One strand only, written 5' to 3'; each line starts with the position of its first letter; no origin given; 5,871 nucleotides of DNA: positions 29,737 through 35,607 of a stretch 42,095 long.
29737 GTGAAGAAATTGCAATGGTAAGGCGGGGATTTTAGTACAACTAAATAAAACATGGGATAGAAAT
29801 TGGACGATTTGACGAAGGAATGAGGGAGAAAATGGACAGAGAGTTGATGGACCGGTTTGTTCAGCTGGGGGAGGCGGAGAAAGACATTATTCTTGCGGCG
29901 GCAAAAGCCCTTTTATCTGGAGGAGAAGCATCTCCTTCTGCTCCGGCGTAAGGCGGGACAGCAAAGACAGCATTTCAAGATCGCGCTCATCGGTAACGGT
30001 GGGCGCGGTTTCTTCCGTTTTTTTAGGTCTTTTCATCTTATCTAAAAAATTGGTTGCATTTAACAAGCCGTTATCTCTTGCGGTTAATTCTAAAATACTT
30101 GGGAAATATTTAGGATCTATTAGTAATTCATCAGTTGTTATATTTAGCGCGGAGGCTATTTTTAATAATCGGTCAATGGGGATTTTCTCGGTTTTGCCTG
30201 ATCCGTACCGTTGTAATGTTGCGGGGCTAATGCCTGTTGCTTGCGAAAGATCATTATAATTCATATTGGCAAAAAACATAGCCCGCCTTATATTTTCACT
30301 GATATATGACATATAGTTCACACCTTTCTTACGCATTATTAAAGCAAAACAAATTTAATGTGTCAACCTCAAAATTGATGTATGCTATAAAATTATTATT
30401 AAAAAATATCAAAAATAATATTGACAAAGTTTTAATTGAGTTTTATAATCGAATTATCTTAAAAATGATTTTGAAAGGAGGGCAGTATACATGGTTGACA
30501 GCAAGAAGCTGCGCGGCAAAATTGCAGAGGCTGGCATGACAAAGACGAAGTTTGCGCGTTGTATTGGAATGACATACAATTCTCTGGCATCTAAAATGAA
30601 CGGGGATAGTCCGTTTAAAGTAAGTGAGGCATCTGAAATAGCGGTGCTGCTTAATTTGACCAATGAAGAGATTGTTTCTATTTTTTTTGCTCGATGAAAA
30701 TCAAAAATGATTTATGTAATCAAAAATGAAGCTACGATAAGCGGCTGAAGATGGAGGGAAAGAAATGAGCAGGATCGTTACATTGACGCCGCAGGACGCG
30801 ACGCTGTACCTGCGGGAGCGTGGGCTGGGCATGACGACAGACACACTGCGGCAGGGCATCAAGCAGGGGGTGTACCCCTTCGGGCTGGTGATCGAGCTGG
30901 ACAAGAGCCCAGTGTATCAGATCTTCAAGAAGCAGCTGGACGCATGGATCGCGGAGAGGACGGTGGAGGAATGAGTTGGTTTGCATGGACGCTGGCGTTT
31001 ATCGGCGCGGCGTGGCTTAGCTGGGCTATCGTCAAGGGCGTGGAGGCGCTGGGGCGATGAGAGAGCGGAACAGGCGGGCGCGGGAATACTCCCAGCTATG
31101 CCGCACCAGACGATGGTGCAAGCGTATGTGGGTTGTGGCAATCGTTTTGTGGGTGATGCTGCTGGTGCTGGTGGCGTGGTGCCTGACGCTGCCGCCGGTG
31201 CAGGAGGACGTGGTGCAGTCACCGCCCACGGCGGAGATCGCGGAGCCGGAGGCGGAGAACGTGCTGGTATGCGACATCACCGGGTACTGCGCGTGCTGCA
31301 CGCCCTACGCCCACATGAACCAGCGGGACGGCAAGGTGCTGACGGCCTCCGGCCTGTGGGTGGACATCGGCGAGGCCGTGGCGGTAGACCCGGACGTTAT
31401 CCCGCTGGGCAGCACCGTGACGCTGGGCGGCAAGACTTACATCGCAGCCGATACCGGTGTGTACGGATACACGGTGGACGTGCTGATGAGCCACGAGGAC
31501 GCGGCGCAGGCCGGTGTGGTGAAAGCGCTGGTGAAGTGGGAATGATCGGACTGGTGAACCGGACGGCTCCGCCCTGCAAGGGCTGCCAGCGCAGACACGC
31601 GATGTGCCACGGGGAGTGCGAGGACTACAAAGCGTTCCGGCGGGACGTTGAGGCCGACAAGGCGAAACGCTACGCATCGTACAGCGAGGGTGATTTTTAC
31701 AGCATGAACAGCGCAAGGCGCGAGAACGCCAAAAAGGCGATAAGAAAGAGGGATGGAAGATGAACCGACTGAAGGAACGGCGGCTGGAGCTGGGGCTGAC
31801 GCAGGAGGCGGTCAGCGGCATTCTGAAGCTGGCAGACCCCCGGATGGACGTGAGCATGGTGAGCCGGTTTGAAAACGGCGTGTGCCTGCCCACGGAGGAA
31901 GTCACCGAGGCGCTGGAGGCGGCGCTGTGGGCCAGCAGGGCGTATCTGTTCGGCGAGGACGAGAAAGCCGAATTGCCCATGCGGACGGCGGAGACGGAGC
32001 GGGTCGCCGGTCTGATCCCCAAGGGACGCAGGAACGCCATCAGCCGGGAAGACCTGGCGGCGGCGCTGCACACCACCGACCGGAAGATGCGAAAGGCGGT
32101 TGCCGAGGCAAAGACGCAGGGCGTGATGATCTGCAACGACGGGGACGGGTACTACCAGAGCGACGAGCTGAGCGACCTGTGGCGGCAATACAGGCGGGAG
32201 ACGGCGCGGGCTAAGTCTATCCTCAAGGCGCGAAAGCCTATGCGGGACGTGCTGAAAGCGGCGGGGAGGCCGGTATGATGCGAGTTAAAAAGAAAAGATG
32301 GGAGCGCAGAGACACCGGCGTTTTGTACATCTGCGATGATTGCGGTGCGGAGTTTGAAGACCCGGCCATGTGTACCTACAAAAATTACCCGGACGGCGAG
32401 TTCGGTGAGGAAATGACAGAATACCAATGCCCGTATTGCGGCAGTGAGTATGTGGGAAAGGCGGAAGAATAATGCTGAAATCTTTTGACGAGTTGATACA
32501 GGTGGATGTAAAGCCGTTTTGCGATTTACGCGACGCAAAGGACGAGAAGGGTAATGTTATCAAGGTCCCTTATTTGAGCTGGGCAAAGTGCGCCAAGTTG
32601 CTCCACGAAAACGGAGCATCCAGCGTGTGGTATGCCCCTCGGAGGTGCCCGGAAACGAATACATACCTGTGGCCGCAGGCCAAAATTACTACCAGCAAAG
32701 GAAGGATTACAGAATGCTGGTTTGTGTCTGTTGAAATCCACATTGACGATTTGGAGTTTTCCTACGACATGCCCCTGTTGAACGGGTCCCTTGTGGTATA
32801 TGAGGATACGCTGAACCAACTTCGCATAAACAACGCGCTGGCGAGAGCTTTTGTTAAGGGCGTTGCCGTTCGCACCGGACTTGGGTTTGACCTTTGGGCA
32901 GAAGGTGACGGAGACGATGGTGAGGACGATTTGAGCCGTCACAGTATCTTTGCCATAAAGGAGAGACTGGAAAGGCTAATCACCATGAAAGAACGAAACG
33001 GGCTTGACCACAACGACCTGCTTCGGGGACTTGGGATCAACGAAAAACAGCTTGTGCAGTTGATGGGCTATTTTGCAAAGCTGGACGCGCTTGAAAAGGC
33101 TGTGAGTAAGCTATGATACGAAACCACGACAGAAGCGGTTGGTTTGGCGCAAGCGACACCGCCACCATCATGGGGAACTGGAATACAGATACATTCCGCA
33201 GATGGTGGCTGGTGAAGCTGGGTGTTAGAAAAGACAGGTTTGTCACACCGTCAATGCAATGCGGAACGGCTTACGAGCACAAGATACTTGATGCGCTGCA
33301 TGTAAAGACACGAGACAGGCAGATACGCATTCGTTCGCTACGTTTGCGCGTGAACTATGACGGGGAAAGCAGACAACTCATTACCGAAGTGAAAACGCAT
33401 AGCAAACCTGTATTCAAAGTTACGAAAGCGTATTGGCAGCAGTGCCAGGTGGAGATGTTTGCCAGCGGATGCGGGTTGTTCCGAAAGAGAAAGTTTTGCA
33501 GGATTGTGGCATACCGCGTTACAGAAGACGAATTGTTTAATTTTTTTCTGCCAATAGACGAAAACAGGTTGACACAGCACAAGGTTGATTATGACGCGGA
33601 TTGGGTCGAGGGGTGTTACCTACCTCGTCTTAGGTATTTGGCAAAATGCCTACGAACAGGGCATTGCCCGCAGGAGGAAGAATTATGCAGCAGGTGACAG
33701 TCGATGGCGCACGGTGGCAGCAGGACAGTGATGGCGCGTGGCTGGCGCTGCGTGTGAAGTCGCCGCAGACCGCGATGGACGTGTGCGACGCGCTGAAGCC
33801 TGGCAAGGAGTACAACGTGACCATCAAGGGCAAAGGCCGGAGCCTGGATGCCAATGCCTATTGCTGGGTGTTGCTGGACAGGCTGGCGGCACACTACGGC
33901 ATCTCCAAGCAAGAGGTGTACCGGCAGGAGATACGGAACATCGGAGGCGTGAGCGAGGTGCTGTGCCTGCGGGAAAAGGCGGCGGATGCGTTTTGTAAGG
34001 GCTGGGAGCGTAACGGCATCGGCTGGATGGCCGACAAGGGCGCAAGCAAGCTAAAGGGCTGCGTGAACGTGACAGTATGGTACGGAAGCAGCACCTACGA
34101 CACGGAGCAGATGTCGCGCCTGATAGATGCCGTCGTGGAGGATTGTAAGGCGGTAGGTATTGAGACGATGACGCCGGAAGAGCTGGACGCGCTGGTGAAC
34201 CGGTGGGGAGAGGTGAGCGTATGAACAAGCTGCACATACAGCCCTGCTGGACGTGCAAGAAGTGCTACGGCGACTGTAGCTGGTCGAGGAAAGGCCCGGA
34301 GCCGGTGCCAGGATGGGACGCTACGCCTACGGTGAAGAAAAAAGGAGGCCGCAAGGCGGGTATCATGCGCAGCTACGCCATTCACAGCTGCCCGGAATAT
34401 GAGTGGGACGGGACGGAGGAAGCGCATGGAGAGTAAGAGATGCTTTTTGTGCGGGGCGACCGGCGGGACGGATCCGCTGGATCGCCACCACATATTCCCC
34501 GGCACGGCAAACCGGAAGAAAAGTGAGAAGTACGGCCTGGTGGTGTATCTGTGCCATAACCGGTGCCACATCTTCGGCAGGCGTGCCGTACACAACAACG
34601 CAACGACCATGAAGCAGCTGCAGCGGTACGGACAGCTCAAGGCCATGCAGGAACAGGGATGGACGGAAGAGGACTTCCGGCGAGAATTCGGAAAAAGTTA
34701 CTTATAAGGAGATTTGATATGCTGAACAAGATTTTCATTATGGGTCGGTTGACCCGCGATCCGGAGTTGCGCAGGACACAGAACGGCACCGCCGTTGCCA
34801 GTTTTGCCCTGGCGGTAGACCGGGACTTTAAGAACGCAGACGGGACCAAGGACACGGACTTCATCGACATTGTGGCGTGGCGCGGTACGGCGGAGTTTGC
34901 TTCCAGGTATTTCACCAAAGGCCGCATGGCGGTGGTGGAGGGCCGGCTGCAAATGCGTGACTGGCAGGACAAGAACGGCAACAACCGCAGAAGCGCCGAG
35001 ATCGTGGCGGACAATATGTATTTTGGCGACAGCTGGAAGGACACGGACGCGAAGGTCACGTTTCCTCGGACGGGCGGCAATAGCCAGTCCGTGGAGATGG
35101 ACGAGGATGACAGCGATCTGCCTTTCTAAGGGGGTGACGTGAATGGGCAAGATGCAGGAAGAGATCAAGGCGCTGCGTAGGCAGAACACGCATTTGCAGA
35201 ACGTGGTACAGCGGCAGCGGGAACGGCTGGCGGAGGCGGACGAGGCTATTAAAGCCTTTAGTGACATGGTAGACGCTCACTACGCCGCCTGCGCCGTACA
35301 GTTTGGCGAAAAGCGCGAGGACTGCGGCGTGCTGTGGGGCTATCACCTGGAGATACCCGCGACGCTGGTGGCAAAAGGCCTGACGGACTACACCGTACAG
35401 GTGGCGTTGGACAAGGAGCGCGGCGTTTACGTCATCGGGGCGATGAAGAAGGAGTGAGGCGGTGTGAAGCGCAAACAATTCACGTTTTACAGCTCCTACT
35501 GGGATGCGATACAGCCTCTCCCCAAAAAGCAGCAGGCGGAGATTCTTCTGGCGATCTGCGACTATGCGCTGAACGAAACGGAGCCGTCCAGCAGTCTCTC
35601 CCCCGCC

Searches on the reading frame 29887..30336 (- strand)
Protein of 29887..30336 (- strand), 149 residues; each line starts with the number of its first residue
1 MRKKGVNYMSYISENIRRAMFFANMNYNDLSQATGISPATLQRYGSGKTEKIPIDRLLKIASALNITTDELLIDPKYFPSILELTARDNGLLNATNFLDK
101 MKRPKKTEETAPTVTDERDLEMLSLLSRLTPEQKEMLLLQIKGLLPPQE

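Call 46: search_protein_families(library=phrogs, proteins=[window:29887-30336:-], max_evalue=0.001)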
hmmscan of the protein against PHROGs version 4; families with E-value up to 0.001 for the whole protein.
window:29887-30336:- (149 aa): 9 families
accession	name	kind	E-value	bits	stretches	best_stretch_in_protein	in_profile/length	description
phrog_8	-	transcription regulation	2.4e-12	48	1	8-76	73-140/346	transcriptional regulator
phrog_3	-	transcription regulation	3.3e-10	41.3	1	3-105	80-184/430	transcriptional repressor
phrog_2967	-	transcription regulation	2.2e-09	38.2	1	7-79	6-77/225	transcriptional regulator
phrog_4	-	transcription regulation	1.4e-08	35.1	1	4-72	132-192/400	transcriptional repressor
phrog_4583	-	transcription regulation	1.6e-08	35.5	1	12-73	11-71/81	transcriptional repressor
phrog_3557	-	transcription regulation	2.8e-06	28.6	1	9-73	11-73/142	transcriptional regulator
phrog_34939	-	unknown function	2e-05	25.4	1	16-72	14-70/280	-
phrog_2439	-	transcription regulation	4e-05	23.7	1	9-71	5-66/367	transcriptional regulator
phrog_3037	-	transcription regulation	0.00057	20.7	0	28-138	32-120/189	transcriptional repressor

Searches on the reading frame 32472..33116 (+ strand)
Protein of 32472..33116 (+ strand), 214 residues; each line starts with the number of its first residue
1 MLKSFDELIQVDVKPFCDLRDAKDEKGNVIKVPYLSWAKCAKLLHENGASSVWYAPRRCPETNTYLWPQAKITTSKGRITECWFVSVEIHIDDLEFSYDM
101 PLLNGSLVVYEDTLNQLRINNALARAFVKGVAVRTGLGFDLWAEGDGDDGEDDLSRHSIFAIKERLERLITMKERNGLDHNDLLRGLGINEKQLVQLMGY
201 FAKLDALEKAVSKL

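Call 25: search_protein_families(library=phrogs, proteins=[window:32472-33116:+], max_evalue=0.001)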
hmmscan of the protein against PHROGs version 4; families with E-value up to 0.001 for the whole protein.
window:32472-33116:+ (214 aa): 2 families
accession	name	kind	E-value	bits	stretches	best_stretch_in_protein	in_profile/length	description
phrog_659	-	DNA, RNA and nucleotide metabolism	4.1e-09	37.4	1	21-181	17-169/205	Sak-like ssDNA annealing protein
phrog_8492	-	DNA, RNA and nucleotide metabolism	2.1e-08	35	1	5-146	23-154/269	Sak-like ssDNA annealing protein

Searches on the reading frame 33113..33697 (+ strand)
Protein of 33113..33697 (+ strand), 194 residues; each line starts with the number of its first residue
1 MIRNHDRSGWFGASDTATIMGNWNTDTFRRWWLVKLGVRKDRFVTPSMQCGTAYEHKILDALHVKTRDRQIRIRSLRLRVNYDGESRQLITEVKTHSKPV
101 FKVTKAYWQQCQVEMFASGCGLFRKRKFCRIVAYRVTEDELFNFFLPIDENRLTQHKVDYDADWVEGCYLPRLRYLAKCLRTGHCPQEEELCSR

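Call 25: search_protein_families(library=phrogs, proteins=[window:33113-33697:+], max_evalue=0.001)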
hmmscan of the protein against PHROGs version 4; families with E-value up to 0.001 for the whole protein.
window:33113-33697:+ (194 aa): 1 family
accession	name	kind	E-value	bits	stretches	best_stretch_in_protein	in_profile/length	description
phrog_434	-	DNA, RNA and nucleotide metabolism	2e-08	34.8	1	5-165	62-222/372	RecE-like recombination exonuclease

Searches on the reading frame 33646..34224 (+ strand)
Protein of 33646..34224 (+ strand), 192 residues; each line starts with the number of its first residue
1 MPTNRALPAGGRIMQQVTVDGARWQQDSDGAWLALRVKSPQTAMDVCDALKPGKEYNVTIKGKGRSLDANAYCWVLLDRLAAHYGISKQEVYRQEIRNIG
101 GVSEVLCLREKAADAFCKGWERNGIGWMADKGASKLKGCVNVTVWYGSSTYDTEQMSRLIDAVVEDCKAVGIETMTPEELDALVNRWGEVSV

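Call 25: search_protein_families(library=phrogs, proteins=[window:33646-34224:+], max_evalue=0.001)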
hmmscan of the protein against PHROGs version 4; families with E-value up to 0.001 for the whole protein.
window:33646-34224:+ (192 aa): 1 family
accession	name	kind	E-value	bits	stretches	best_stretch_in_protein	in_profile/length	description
phrog_72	-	DNA, RNA and nucleotide metabolism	3e-16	60.9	1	49-189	34-157/161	NinB/ Orf homologous recombination mediator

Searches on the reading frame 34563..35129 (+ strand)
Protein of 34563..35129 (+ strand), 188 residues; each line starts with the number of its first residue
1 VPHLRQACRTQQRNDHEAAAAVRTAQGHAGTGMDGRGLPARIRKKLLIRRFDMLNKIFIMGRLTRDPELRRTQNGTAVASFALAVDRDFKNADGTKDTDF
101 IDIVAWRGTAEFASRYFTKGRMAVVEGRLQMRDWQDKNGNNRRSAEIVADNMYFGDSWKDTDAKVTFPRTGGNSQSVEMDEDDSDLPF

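Call 25: search_protein_families(library=phrogs, proteins=[window:34563-35129:+], max_evalue=0.001)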
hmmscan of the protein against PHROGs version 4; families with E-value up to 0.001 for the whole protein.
window:34563-35129:+ (188 aa): 4 families
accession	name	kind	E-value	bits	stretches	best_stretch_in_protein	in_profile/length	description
phrog_44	-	DNA, RNA and nucleotide metabolism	1.1e-50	173.9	1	48-188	81-228/271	single strand DNA binding protein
phrog_25370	-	unknown function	4.3e-17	62.5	1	53-100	1-48/48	-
phrog_12631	-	DNA, RNA and nucleotide metabolism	5.7e-06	27.4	1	52-86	28-62/78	single strand DNA binding protein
phrog_26861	-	unknown function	0.00085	19.6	0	55-137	135-211/242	-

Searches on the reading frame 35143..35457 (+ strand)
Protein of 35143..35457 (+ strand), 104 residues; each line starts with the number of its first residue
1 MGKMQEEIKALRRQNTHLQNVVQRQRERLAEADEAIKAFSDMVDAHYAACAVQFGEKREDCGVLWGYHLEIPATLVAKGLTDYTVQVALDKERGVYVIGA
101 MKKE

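Call 25: search_protein_families(library=phrogs, proteins=[window:35143-35457:+], max_evalue=0.001)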
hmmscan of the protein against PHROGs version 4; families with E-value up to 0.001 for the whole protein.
window:35143-35457:+ (104 aa): 0 families

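Call 45: search_protein_families(library=pfam, proteins=[window:35143-35457:+], max_evalue=0.05)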
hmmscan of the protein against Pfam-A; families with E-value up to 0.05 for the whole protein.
window:35143-35457:+ (104 aa): 6 families
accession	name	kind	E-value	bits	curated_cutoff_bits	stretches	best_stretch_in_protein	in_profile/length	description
PF15960.10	DUF4763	-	0.0026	17.5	30.1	1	3-46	89-132/236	Domain of unknown function (DUF4763)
PF11932.13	DUF3450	-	0.01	15.6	32.6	1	3-42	55-94/241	Protein of unknown function (DUF3450)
PF12329.13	TMF_DNA_bd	-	0.017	15.5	35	1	3-44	30-71/74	TATA element modulatory factor 1 DNA binding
PF25443.1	ANG-1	-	0.018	15.7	28.5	1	3-38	43-78/105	ANG-1-like domain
PF06156.18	YabA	-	0.029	15.4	30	1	3-60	33-94/103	Initiation control protein YabA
PF00261.25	Tropomyosin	-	0.032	14.1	38.6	1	4-40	39-75/242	Tropomyosin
